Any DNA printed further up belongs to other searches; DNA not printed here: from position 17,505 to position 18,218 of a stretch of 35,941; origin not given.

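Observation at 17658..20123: Stressosome-type RsbR-RsbS-RsbT-RsbX module with a second RsbT-like kinase and no sigma-B arm, nested between histidine kinases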

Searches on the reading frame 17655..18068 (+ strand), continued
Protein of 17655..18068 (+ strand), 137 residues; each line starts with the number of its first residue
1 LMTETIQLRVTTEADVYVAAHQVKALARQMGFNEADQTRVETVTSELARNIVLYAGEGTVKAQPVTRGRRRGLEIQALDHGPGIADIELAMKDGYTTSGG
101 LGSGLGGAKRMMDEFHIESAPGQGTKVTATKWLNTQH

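Call 50: find_encoding_contigs(protein=P0049, flank=7000, max_places=1)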
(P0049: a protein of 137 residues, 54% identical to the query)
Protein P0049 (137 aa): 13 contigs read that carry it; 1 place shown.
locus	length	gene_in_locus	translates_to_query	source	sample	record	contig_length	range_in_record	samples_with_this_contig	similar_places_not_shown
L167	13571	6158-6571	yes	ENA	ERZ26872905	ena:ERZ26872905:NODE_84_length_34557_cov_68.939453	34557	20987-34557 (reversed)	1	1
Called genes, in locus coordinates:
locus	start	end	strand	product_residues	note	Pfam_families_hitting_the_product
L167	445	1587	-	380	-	PF00155:Aminotran_1_2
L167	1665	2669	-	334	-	PF00296:Bac_luciferase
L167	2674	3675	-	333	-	PF04014:MazE_antitoxin, PF01895:PhoU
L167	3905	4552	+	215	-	PF00072:Response_reg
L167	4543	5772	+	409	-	PF00989:PAS, PF13188:PAS_8 (weak), PF08448:PAS_4 (weak), PF13426:PAS_9, PF00989:PAS, PF08448:PAS_4, PF13426:PAS_9, PF01740:STAS, +4 more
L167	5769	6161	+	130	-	PF01740:STAS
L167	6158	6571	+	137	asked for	PF13581:HATPase_c_2, PF02518:HATPase_c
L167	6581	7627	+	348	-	PF08673:RsbU_N, PF00512:HisKA, PF02518:HATPase_c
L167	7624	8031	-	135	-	-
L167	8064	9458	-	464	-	PF22641:TiaS_TCKD, PF08489:TiaS_FLD, PF01336:tRNA_anti-codon (weak), PF23783:Zn_ribbon_TiaS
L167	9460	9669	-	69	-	-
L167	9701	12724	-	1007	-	PF22842:Pel9A-like_beta_helix, PF05048:NosD (faint), PF13229:Beta_helix, PF00801:PKD (weak), PF18911:PKD_4, PF03537:Glyco_hydro_114, PF00801:PKD (weak), PF18911:PKD_4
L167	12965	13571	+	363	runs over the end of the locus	PF18093:Trm5_N, PF25133:TYW2_N_2, PF03602:Cons_hypoth95 (weak), PF02475:TRM5-TYW2_MTfase, PF01189:Methyltr_RsmB-F (weak), PF05175:MTS (weak), PF13847:Methyltransf_31, PF13649:Methyltransf_25, +3 more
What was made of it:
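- Locus L167 has R-S-T next to an RsbU_N-HisKA-HATPase kinase (call 50).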

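Call 51: search_protein_families(library=pfam, proteins=[L166:1333-6912:+, L166:7001-7423:+, L166:7565-8182:+, L166:8284-11409:+, L008:4774-7101:+, L008:31-4764:+], max_evalue=0.01)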
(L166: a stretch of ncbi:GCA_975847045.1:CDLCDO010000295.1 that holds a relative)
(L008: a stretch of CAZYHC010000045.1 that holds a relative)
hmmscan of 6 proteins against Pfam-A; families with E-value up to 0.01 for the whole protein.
L166:1333-6912:+ (1859 aa): 16 families
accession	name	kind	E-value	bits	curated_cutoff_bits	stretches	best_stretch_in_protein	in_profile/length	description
PF13185.12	GAF_2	-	8.9e-138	453.8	28.6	7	979-1118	2-136/136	GAF domain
PF01590.32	GAF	-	8.3e-122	402.2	22.4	7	980-1117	1-133/133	GAF domain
PF13492.12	GAF_3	-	5.7e-99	327.9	27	7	1150-1284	3-129/129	GAF domain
PF02518.31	HATPase_c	-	1.5e-32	112.8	26.4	1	1745-1853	1-107/111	Histidine kinase-, DNA gyrase B-, and HSP90-like ATPase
PF00512.31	HisKA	-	4.9e-21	75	26.9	1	1632-1699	2-66/66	His Kinase A (phospho-acceptor) domain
PF00672.30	HAMP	-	2.1e-15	57.2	25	1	199-251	2-53/53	HAMP domain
PF11849.14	DUF3369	-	1.9e-12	48.2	27.2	1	1142-1291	30-168/168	Domain of unknown function (DUF3369)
PF15714.11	SpoVT_C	-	3.6e-10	40.5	27.5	0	1402-1471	52-121/128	Stage V sporulation protein T C-terminal, transcription factor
PF00989.32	PAS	-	1.6e-08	35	22.6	1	1508-1568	4-57/113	PAS fold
PF13426.13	PAS_9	-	5.6e-06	27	27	1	1516-1624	2-103/103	PAS domain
PF08448.16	PAS_4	-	8.1e-06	26.5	23.1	1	1511-1626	1-109/110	PAS fold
PF13188.13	PAS_8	-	1.2e-05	25.5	21.8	1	1507-1552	3-45/65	PAS domain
PF12860.13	PAS_7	-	3.1e-05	24.5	27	1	1511-1629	1-114/115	PAS fold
PF12729.13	4HB_MCP_1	-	0.0002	21.4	27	1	1-164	2-174/181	Four helix bundle sensory module for signal transduction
PF13581.12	HATPase_c_2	-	0.00035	21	27.4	0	1754-1831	40-110/127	Histidine kinase-like ATPase domain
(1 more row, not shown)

L166:7001-7423:+ (140 aa): 2 families
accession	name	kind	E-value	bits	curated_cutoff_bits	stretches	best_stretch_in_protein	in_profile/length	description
PF02518.31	HATPase_c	-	4.5e-13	50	26.4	1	40-132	2-105/111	Histidine kinase-, DNA gyrase B-, and HSP90-like ATPase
PF13581.12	HATPase_c_2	-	8.3e-11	42.4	27.4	1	26-133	14-126/127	Histidine kinase-like ATPase domain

L166:7565-8182:+ (205 aa): 2 families
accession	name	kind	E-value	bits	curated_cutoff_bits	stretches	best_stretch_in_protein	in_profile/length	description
PF07228.17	SpoIIE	-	1e-08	35.8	25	1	37-205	2-190/192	Stage II sporulation protein E (SpoIIE)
PF13672.11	PP2C_2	-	6.6e-06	26.3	24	1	29-76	14-61/209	Protein phosphatase 2C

L166:8284-11409:+ (1041 aa): 14 families
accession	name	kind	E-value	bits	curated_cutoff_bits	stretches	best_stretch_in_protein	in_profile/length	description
PF01590.32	GAF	-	1.6e-42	145.6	22.4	2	178-324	1-133/133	GAF domain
PF13185.12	GAF_2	-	1.9e-41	141.9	28.6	2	372-512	2-135/136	GAF domain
PF02518.31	HATPase_c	-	8.8e-33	113.5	26.4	1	780-890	1-109/111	Histidine kinase-, DNA gyrase B-, and HSP90-like ATPase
PF13492.12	GAF_3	-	7.6e-30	104.4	27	2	373-514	1-129/129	GAF domain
PF00512.31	HisKA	-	5.9e-23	81.1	26.9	1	666-734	1-66/66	His Kinase A (phospho-acceptor) domain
PF00072.30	Response_reg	-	5.1e-16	59.3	30.2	1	924-1033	1-110/111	Response regulator receiver domain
PF00989.32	PAS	-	2.1e-10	41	22.6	1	543-657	4-113/113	PAS fold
PF13426.13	PAS_9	-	1.5e-09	38.5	27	1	551-659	2-103/103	PAS domain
PF08448.16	PAS_4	-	4.8e-09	36.9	23.1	1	546-661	1-109/110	PAS fold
PF13188.13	PAS_8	-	2.6e-07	30.8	21.8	1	542-587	3-49/65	PAS domain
PF13581.12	HATPase_c_2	-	5.9e-05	23.5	27.4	1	789-866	40-110/127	Histidine kinase-like ATPase domain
PF15714.11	SpoVT_C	-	0.00016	22.1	27.5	0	458-508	72-123/128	Stage V sporulation protein T C-terminal, transcription factor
PF24820.1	Diguanyl_cycl_sensor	-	0.00017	21.9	28.1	1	546-587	2-43/109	Diguanylate cyclase-like sensor domain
PF12860.13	PAS_7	-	0.00025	21.6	27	1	546-664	1-114/115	PAS fold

L008:4774-7101:+ (775 aa): 8 families
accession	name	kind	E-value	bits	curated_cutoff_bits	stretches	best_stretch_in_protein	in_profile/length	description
PF01590.32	GAF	-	3.5e-63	212.5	22.4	3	215-353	1-133/133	GAF domain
PF13185.12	GAF_2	-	1.4e-59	200.6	28.6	3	44-181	2-136/136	GAF domain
PF13492.12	GAF_3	-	3.9e-42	144.1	27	3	215-355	1-129/129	GAF domain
PF02518.31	HATPase_c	-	4.7e-31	107.9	26.4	1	654-771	1-109/111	Histidine kinase-, DNA gyrase B-, and HSP90-like ATPase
PF00512.31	HisKA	-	8.6e-21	74.2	26.9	1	540-608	1-66/66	His Kinase A (phospho-acceptor) domain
PF11849.14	DUF3369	-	0.0001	23.1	27.2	0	158-187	137-166/168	Domain of unknown function (DUF3369)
PF21689.3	TorS_sensor_domain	-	0.0037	17.2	27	0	353-399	59-105/275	Sensor protein TorS, sensor domain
PF05755.17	REF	-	0.0051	17.2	25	1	575-637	3-63/206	Rubber elongation factor protein (REF)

L008:31-4764:+ (1577 aa): 10 families
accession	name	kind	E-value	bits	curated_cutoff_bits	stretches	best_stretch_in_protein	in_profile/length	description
PF13185.12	GAF_2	-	3.9e-131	432.3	28.6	7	511-650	2-136/136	GAF domain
PF01590.32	GAF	-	1.9e-118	391.4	22.4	7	6-143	1-133/133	GAF domain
PF13492.12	GAF_3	-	1.1e-88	294.7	27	7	1047-1188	1-129/129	GAF domain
PF02518.31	HATPase_c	-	3.3e-30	105.2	26.4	1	1460-1571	1-109/111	Histidine kinase-, DNA gyrase B-, and HSP90-like ATPase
PF00512.31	HisKA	-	3.4e-20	72.3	26.9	1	1347-1414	2-66/66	His Kinase A (phospho-acceptor) domain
PF11849.14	DUF3369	-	4.6e-10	40.5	27.2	0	453-487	131-165/168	Domain of unknown function (DUF3369)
PF15714.11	SpoVT_C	-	1.8e-09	38.2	27.5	0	1111-1180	52-121/128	Stage V sporulation protein T C-terminal, transcription factor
PF00989.32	PAS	-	1.5e-07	31.8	22.6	1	1217-1264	4-51/113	PAS fold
PF13426.13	PAS_9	-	5.4e-05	23.9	27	1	1225-1338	2-102/103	PAS domain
PF13188.13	PAS_8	-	0.00042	20.6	21.8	1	1216-1259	3-43/65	PAS domain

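Call 84: search_protein_families(library=pfam, proteins=[L070:6753-7613:+, L070:7619-8011:+, L070:7992-8402:+, L070:8399-9427:+, L070:9562-11796:+, L171:9463-10599:+, L171:10620-11495:+], max_evalue=0.001)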
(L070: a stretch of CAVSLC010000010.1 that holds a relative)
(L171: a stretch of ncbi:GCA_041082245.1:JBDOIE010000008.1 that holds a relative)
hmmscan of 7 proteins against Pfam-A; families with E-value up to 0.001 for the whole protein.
L070:6753-7613:+ (286 aa): 2 families
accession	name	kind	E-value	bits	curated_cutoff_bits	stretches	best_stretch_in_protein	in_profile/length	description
PF14361.12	RsbRD_N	-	5.1e-30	104.7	24.3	1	10-110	3-104/104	RsbT co-antagonist protein rsbRD N-terminal domain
PF01740.26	STAS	-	3.4e-13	49.7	22.6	1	164-267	4-106/106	STAS domain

L070:7619-8011:+ (130 aa): 1 family
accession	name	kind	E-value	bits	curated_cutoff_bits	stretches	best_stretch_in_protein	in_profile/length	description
PF01740.26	STAS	-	9e-07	29.1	22.6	1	10-97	7-94/106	STAS domain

L070:7992-8402:+ (136 aa): 2 families
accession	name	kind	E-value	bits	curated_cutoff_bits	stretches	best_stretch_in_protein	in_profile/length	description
PF02518.31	HATPase_c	-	2.5e-12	47.7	26.4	1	37-130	2-105/111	Histidine kinase-, DNA gyrase B-, and HSP90-like ATPase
PF13581.12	HATPase_c_2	-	7.4e-11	42.6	27.4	1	16-130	7-125/127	Histidine kinase-like ATPase domain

L070:8399-9427:+ (342 aa): 3 families
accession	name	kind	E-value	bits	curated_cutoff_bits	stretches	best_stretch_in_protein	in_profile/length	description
PF13581.12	HATPase_c_2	-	2.8e-13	50.4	27.4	1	14-131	3-124/127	Histidine kinase-like ATPase domain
PF07228.17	SpoIIE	-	5.6e-11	43.2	25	1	173-335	3-190/192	Stage II sporulation protein E (SpoIIE)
PF02518.31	HATPase_c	-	0.00027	21.8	26.4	1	44-134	7-107/111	Histidine kinase-, DNA gyrase B-, and HSP90-like ATPase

L070:9562-11796:+ (744 aa): 4 families
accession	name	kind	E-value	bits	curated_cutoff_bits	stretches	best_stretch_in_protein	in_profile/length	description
PF02518.31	HATPase_c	-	1.4e-39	135.4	26.4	2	334-445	2-110/111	Histidine kinase-, DNA gyrase B-, and HSP90-like ATPase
PF00072.30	Response_reg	-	3.6e-34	117.7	30.2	2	607-707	1-99/111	Response regulator receiver domain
PF00512.31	HisKA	-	1.2e-18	67.3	26.9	1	219-287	1-66/66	His Kinase A (phospho-acceptor) domain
PF13581.12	HATPase_c_2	-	9.4e-16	58.4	27.4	1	15-131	7-127/127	Histidine kinase-like ATPase domain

L171:9463-10599:+ (378 aa): 1 family
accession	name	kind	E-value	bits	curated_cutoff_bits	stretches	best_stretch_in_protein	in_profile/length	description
PF01740.26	STAS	-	2e-13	50.5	22.6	1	247-339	2-94/106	STAS domain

L171:10620-11495:+ (291 aa): 1 family
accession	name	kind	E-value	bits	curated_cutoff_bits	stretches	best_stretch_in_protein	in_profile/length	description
PF01740.26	STAS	-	1.7e-16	60.3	22.6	1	152-244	2-94/106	STAS domain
